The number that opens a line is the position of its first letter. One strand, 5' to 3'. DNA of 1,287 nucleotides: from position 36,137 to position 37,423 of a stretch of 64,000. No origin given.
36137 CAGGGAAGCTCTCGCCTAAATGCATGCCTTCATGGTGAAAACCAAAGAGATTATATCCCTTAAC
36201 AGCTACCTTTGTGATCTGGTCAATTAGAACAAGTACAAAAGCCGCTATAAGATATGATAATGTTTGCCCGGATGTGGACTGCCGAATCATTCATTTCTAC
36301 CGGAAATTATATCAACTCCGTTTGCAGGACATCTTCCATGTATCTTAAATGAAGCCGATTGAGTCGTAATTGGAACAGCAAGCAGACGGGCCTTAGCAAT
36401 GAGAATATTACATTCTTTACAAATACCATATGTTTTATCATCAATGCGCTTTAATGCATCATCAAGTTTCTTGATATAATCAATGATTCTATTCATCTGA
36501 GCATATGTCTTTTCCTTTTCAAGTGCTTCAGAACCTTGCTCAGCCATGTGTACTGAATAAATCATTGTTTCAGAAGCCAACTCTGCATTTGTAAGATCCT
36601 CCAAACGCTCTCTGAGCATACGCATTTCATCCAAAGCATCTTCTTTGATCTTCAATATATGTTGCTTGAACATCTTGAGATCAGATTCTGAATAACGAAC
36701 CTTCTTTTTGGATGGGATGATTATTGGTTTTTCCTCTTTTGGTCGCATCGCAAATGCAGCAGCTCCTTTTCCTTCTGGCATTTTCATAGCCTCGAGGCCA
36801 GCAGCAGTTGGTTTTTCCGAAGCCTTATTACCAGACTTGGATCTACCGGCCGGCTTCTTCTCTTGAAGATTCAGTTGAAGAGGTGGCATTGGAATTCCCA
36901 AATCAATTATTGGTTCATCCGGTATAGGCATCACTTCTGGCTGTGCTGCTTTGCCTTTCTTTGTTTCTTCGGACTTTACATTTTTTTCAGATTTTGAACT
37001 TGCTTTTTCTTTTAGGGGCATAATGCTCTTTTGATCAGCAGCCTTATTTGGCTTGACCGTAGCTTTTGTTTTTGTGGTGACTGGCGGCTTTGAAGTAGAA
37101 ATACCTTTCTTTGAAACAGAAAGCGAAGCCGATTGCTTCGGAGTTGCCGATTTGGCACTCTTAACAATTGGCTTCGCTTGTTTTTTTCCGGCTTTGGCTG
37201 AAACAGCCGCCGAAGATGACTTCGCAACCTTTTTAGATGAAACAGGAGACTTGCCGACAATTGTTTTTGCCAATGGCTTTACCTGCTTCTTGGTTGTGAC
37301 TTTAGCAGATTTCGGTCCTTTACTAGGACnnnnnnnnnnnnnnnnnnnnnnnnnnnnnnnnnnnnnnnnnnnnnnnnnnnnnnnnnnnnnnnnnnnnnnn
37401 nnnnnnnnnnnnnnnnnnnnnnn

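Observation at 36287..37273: DksA/TraR-family regulator fused to a roughly 250-aa H1-like Lys/Ala/Ser/Pro-rich tail, with a degenerate zinc finger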

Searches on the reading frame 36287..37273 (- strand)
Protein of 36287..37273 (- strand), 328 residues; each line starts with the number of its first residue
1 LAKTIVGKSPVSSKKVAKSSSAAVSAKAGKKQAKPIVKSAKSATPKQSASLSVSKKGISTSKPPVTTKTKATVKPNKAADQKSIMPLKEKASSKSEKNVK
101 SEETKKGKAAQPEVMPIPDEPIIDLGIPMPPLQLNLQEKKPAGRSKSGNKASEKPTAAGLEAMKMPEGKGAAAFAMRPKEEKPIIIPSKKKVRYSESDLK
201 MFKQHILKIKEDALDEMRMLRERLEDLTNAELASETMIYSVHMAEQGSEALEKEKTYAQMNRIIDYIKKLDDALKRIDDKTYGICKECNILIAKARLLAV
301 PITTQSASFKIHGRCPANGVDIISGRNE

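Call 5: search_protein_families(library=pfam, proteins=[window:36287-37273:-], max_evalue=0.1)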
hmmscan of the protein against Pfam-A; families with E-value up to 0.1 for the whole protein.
window:36287-37273:- (328 aa): 1 family
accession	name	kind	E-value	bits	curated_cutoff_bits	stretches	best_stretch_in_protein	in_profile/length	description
PF01258.23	zf-dskA_traR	-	0.00021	21.7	24.9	1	281-305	2-26/36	Prokaryotic dksA/traR C4-type zinc finger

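Call 6: find_homologous_proteins(query=window:36287-37273:-, max_evalue=0.001)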
Query window:36287-37273:- (328 aa): 437 proteins with E <= 0.001 among 4941 candidates; the best 120 are listed.
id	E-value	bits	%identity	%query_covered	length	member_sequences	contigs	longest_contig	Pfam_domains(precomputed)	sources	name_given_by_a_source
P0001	2.1e-197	673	99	100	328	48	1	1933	-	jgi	-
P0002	4.2e-177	606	89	100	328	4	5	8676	-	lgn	-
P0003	1.1e-153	529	82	100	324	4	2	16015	-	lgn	-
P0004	3.6e-148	511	81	95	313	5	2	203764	-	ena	-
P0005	2.6e-145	502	79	100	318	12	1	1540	-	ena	-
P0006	5.2e-127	442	73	95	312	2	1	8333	-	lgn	-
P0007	6.7e-127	441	74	94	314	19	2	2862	-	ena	-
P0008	6.8e-127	441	95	65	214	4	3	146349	-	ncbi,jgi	ncbi:MAG: TraR/DksA family transcriptional regulator [Candidatus Kapaibacteriota bacterium]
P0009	1.1e-126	441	71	96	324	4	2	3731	-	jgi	jgi:RNA polymerase-binding transcription factor DksA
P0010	2.3e-126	440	71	96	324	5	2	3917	-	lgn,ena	-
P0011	2.9e-126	439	73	94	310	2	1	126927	-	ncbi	-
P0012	3.0e-126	439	71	96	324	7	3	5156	-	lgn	-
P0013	1.1e-125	437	71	94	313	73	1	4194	-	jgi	jgi:DnaK suppressor protein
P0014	4.8e-125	435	72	96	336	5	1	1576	-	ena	-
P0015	1.1e-124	434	72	93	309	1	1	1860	-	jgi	jgi:RNA polymerase-binding transcription factor DksA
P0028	3.7e-121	422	69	99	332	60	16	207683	-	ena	-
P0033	2.1e-56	210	69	42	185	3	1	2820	PF01258.24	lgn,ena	-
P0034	2.6e-56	210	66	45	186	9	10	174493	PF01258.24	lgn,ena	-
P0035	2.6e-56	210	60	51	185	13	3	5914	PF01258.24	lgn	-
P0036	2.9e-56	209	68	44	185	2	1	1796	PF01258.24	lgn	-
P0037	3.0e-56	209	62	51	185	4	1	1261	PF01258.24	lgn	-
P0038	5.8e-56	209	65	43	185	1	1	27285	PF01258.24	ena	-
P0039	7.9e-56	208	68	42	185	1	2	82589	PF01258.24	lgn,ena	-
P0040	9.3e-56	208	68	43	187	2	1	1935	PF01258.24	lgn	-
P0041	1.2e-55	207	66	44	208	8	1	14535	PF01258.24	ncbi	-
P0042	2.7e-55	206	67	42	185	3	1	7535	PF01258.24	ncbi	-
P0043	4.1e-55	206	70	40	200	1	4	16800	PF01258.24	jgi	jgi:RNA polymerase-binding transcription factor DksA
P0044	1.1e-54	204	66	43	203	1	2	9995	PF01258.24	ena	-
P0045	1.1e-54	204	57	54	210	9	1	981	PF01258.24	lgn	-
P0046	1.1e-54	204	68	42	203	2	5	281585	PF01258.24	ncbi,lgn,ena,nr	ncbi:MAG TPA: hypothetical protein PLW14_02320 [Chlorobiota bacterium]|nr:hypothetical protein [Chlo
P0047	2.0e-54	203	70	40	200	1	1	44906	PF01258.24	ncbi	-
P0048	2.5e-54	203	68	42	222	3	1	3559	PF01258.24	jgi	jgi:DnaK suppressor protein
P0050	4.7e-54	202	65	43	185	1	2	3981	PF01258.24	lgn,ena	-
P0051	1.1e-53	201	62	48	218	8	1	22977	PF01258.24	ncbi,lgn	-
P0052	1.3e-53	201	70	40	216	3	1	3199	PF01258.24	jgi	jgi:RNA polymerase-binding transcription factor DksA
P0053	1.6e-53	200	67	40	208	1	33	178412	PF01258.24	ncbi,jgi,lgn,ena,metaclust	jgi:RNA polymerase-binding transcription factor DksA|metaclust:\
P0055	1.7e-53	200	66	43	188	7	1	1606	PF01258.24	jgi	jgi:DnaK suppressor protein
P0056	8.0e-53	198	64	42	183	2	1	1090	PF01258.24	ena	-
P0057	1.6e-52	197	62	45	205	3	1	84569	PF01258.24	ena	-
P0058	1.7e-52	197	54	55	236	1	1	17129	PF01258.24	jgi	jgi:RNA polymerase-binding transcription factor DksA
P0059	1.9e-52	197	62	46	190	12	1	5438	PF01258.24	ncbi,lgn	-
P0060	2.0e-52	197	67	43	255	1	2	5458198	PF01258.24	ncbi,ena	-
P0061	2.1e-52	197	61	45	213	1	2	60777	PF01258.24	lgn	-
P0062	2.2e-52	197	55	55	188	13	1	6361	PF01258.24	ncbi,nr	ncbi:MAG: hypothetical protein H7X70_03630 [Candidatus Kapabacteria bacterium]|nr:hypothetical prote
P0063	2.3e-52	197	55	54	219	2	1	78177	PF01258.24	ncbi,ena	-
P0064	2.8e-52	196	71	40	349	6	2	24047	PF01258.24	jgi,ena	-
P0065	3.3e-52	196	54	58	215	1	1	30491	PF01258.24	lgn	-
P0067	3.7e-52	196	66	42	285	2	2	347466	PF01258.24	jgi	jgi:RNA polymerase-binding transcription factor DksA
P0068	4.2e-52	196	59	47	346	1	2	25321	PF01258.24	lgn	-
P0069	5.8e-52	195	65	44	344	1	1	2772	PF01258.24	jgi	-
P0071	9.4e-52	195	63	48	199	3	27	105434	PF01258.24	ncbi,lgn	-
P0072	1.0e-51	195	63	43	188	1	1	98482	PF01258.24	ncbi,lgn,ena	-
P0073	1.3e-51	194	46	92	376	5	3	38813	PF01258.24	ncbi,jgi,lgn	jgi:RNA polymerase-binding transcription factor DksA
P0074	1.6e-51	194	68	43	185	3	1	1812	PF01258.24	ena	-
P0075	1.8e-51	194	69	40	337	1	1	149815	PF01258.24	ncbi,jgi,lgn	jgi:RNA polymerase-binding transcription factor DksA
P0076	1.8e-51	194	58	48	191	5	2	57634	PF01258.24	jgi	-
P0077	2.0e-51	194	63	45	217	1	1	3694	PF01258.24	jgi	jgi:RNA polymerase-binding transcription factor DksA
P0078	2.1e-51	194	67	40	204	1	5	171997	PF01258.24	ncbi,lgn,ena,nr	ncbi:MAG: hypothetical protein AA908_08785 [Chlorobi bacterium NICIL-2]|nr:MAG: hypothetical protein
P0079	2.3e-51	193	65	43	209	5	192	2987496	PF01258.24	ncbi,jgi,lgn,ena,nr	ncbi:MAG: TraR/DksA C4-type zinc finger protein [Candidatus Kapaibacterium sp.]|nr:TraR/DksA C4-type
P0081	3.2e-51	193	63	45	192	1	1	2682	PF01258.24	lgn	-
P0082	3.3e-51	193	64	47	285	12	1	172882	PF01258.24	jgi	-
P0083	5.4e-51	192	62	47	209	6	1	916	PF01258.24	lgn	-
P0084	1.1e-50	191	69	40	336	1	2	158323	PF01258.24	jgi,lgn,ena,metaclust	metaclust:\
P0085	1.3e-50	191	67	42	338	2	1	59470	PF01258.24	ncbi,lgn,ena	-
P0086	1.5e-50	191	62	45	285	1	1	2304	PF01258.24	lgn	-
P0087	1.7e-50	191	67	42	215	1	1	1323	PF01258.24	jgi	jgi:RNA polymerase-binding transcription factor DksA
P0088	1.7e-50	191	63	43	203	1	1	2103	PF01258.24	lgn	-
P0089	1.8e-50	190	68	40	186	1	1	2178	PF01258.24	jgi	jgi:RNA polymerase-binding transcription factor DksA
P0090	2.5e-50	190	63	43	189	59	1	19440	PF01258.24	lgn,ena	-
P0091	3.0e-50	190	69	40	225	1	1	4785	PF01258.24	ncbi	-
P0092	3.2e-50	190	65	42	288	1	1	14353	PF01258.24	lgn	-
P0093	3.3e-50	190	65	42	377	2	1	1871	PF01258.24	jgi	-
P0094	3.9e-50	189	68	41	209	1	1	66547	PF01258.24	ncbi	ncbi:MAG: TraR/DksA family transcriptional regulator, partial [Candidatus Kapaibacteriota bacterium]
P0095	4.4e-50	189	68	41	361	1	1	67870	PF01258.24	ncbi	ncbi:MAG: TraR/DksA family transcriptional regulator [Candidatus Kapaibacteriales bacterium]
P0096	4.7e-50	189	64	44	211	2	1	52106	PF01258.24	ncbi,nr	ncbi:MAG: hypothetical protein FGM32_02955 [Candidatus Kapabacteria bacterium]|nr:hypothetical prote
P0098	5.0e-50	189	65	40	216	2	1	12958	PF01258.24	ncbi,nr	ncbi:MAG: TraR/DksA C4-type zinc finger protein [Candidatus Kapabacteria bacterium]|nr:TraR/DksA C4-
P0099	5.7e-50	189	67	42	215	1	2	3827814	PF01258.24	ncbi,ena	-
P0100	6.7e-50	189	67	40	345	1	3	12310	PF01258.24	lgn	-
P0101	6.9e-50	189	67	40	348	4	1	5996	PF01258.24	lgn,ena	-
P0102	7.2e-50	189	67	40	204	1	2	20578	PF01258.24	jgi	jgi:RNA polymerase-binding transcription factor DksA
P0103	8.1e-50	188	39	95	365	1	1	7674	PF01258.24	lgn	-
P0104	8.3e-50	188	65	42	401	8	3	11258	PF01258.24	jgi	-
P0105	9.4e-50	188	66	41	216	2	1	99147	PF01258.24,PF07382.17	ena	-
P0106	1.1e-49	188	67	40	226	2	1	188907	PF01258.24,PF07382.17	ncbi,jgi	-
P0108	1.3e-49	188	64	42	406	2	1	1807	PF01258.24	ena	-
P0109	1.6e-49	187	66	40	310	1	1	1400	PF01258.24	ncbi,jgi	jgi:DnaK suppressor protein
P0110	1.6e-49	187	67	40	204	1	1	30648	PF01258.24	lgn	-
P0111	1.6e-49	187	64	42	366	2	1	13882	PF01258.24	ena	-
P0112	1.8e-49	187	63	43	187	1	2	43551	PF01258.24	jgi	jgi:DnaK suppressor protein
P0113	2.1e-49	187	66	42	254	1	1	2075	PF01258.24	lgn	-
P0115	2.4e-49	187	68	41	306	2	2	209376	PF01258.24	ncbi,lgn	ncbi:MAG: TraR/DksA family transcriptional regulator [Candidatus Kapaibacterium sp.]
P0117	2.9e-49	187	67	41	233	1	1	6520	PF01258.24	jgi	-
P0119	3.0e-49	186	64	44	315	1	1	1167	PF01258.24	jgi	-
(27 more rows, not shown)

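Call 7: search_protein_families(library=ncbifam, proteins=[window:36287-37273:-], max_evalue=1)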
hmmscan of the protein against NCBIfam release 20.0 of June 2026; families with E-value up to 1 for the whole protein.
window:36287-37273:- (328 aa): 5 families
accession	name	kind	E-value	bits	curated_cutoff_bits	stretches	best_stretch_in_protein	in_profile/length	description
TIGR02890.1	bacill_yteA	subfamily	2.7e-16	60.1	134.4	1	198-308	2-112/159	regulatory protein, yteA family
TIGR02420.1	dksA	equivalog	1.4e-10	41.5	115.5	1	196-307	3-105/110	RNA polymerase-binding protein DksA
NF033459.1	DksA_like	equivalog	7.8e-10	39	105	1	198-301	2-97/113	RNA polymerase-binding protein DksA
NF008045.0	PRK10778.1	equivalog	0.00017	21.8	289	1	259-303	88-132/151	RNA polymerase-binding protein DksA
TIGR02419.1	C4_traR_proteo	subfamily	0.19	12.3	59.7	1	277-304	27-54/64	phage/conjugal plasmid C-4 type zinc finger protein, TraR family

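Call 10: find_encoding_contigs(protein=P0003, flank=4000, max_places=2)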
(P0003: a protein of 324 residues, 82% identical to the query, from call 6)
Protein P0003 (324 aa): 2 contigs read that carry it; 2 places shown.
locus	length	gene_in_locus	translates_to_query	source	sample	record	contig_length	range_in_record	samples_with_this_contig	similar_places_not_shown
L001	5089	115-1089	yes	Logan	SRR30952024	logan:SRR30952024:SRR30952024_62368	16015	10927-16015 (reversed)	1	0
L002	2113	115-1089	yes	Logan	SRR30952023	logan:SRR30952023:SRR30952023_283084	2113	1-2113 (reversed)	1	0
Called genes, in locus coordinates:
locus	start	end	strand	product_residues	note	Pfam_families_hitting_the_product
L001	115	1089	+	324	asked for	-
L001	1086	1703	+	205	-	PF01252:Peptidase_A8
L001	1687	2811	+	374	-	PF01479:S4, PF00849:PseudoU_synth_2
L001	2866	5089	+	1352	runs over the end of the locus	PF19081:Ig_7 (weak)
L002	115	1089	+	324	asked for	-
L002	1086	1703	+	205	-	PF01252:Peptidase_A8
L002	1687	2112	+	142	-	?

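Call 11: find_encoding_contigs(protein=P0028, flank=4000, max_places=2)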
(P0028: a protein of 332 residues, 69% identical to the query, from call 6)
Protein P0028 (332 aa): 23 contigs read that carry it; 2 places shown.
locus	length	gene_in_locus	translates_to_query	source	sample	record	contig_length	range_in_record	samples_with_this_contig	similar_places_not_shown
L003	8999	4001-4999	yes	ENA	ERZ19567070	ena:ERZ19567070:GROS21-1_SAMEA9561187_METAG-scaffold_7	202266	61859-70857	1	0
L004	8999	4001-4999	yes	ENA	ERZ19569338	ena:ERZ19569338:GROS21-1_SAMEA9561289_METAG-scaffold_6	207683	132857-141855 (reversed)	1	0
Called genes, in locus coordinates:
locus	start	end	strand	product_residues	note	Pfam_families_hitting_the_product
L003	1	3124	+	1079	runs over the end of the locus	PF00133:tRNA-synt_1, PF09334:tRNA-synt_1g, PF08264:Anticodon_1, PF19302:DUF5915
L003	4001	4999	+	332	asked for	-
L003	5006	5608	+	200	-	PF01252:Peptidase_A8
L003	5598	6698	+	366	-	PF01479:S4, PF00849:PseudoU_synth_2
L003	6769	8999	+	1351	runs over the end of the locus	PF19081:Ig_7 (faint)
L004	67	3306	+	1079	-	PF00133:tRNA-synt_1, PF09334:tRNA-synt_1g, PF08264:Anticodon_1, PF19302:DUF5915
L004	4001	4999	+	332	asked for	-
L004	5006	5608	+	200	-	PF01252:Peptidase_A8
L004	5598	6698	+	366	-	PF01479:S4, PF00849:PseudoU_synth_2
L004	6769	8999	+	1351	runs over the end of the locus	PF19081:Ig_7 (faint)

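Call 16: find_related_loci(query=A1, collection=genome_contigs, flank=3000)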
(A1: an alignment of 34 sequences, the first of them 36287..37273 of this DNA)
Query A1 (328 aa) in genome_contigs; peptide patterns used: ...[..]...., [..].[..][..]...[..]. (x = any residue, [..] = any of these).
306 stretches matched a pattern; 225 encode a relative of the query (tblastn E <= 1e-3); the best 80 are kept; 80 distinct loci.
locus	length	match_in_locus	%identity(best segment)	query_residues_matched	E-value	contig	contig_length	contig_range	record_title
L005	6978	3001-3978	92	3-328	2e-179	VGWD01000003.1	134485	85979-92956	MAG: Ignavibacteria bacterium isolate K_Offshore_80m_m2_224 K_Offshore_80m_m2_224_Ga0194132_10000156, whole genome shotg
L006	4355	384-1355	81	1-328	2e-159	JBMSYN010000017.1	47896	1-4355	MAG: Candidatus Kapaibacteriota bacterium isolate LKB_V5_S17_50percent_par_metabat.85 NODE_206_length_47896_cov_14.33542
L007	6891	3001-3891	81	22-328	1e-154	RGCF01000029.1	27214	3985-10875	MAG: Bacteroidetes bacterium isolate WB6_2A_118 contig_100_28, whole genome shotgun sequence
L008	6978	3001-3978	70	5-328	4e-143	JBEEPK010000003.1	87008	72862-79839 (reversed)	MAG: Bacteroidota bacterium isolate dobsoncreek_2019_sw_WHONDRS-S19S_0087_F_bin.15 scaffold_9, whole genome shotgun sequ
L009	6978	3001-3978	70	5-328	1e-134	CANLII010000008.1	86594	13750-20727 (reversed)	MAG: Ignavibacteria bacterium isolate ZE-13oct10-104 genome assembly, contig: ZE-13oct10-C59, whole genome shotgun seque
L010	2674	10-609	89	129-328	2e-126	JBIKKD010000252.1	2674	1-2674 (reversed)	MAG: Candidatus Kapaibacterium sp. isolate ME2014-07-17_3300034279_group5_bin180 Rohwer_bin1113_scaffold_47620_c1, whole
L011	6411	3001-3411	77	190-326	9e-71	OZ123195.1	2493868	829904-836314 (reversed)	MAG: Bacteroidota bacterium isolate ME-04may21-LR-49 genome assembly, chromosome: 1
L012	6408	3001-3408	76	191-326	1e-70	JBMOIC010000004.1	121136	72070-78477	MAG: Bacteroidota bacterium isolate Deming_bin.385 contig153, whole genome shotgun sequence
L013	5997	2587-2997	75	190-326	8e-71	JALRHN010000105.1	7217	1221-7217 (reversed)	MAG: Candidatus Kapaibacterium sp. isolate MYJ.27 NODE_105_length_7217_cov_3.504902, whole genome shotgun sequence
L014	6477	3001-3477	64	170-327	6e-65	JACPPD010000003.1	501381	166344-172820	MAG: Ignavibacteria bacterium isolate NC_groundwater_618_Pr5_B-0.1um_48_51 alan_book_18_scaffold_5546, whole genome shot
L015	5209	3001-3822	47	21-323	2e-64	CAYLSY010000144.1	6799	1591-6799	MAG TPA_asm: uncultured Hyphomicrobiales bacterium isolate SRP167436_co1_339 genome assembly, contig: NODE_18852_length_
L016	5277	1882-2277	73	192-323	3e-64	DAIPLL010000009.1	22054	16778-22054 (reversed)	MAG TPA_asm: Candidatus Kapaibacterium sp. isolate CTOTU27326 NODE_9_length_22054_cov_26.166462, whole genome shotgun se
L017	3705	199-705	60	157-323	6e-64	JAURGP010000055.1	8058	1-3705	MAG: Candidatus Kapaibacterium sp. isolate SFB_649D_100_52 NODE_57_length_8058_cov_3.263626, whole genome shotgun sequen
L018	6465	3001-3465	65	170-323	6e-64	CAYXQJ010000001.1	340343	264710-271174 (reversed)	MAG TPA_asm: uncultured Hyphomicrobiales bacterium isolate SRP329715_co2_289 genome assembly, contig: NODE_36_length_340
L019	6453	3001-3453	63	169-326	1e-63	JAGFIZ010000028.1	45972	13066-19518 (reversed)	MAG: Bradyrhizobiaceae bacterium isolate mag.10 k127_2200327, whole genome shotgun sequence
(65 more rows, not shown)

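Call 67: find_encoding_contigs(protein=P0079, flank=1500, max_places=8)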
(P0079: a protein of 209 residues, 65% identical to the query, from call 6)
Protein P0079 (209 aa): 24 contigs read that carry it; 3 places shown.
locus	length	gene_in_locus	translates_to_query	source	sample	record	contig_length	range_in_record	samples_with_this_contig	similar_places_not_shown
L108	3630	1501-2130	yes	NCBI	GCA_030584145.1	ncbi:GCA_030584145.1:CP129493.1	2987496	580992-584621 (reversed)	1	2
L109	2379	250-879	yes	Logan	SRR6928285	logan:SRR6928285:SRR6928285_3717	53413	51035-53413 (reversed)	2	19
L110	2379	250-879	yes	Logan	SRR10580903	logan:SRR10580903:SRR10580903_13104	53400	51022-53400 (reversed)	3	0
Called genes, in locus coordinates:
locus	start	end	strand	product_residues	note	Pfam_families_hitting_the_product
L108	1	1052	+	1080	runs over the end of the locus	PF00133:tRNA-synt_1, PF09334:tRNA-synt_1g, PF08264:Anticodon_1, PF19302:DUF5915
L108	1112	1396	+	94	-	-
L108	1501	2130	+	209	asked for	PF01258:zf-dskA_traR (weak)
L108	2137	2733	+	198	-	PF01252:Peptidase_A8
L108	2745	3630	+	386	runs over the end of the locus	PF01479:S4, PF00849:PseudoU_synth_2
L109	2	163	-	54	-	?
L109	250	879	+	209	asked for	PF01258:zf-dskA_traR (weak)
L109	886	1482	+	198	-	PF01252:Peptidase_A8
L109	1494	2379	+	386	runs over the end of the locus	PF01479:S4, PF00849:PseudoU_synth_2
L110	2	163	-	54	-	?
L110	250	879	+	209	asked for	PF01258:zf-dskA_traR (weak)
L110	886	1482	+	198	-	PF01252:Peptidase_A8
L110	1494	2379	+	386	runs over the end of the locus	PF01479:S4, PF00849:PseudoU_synth_2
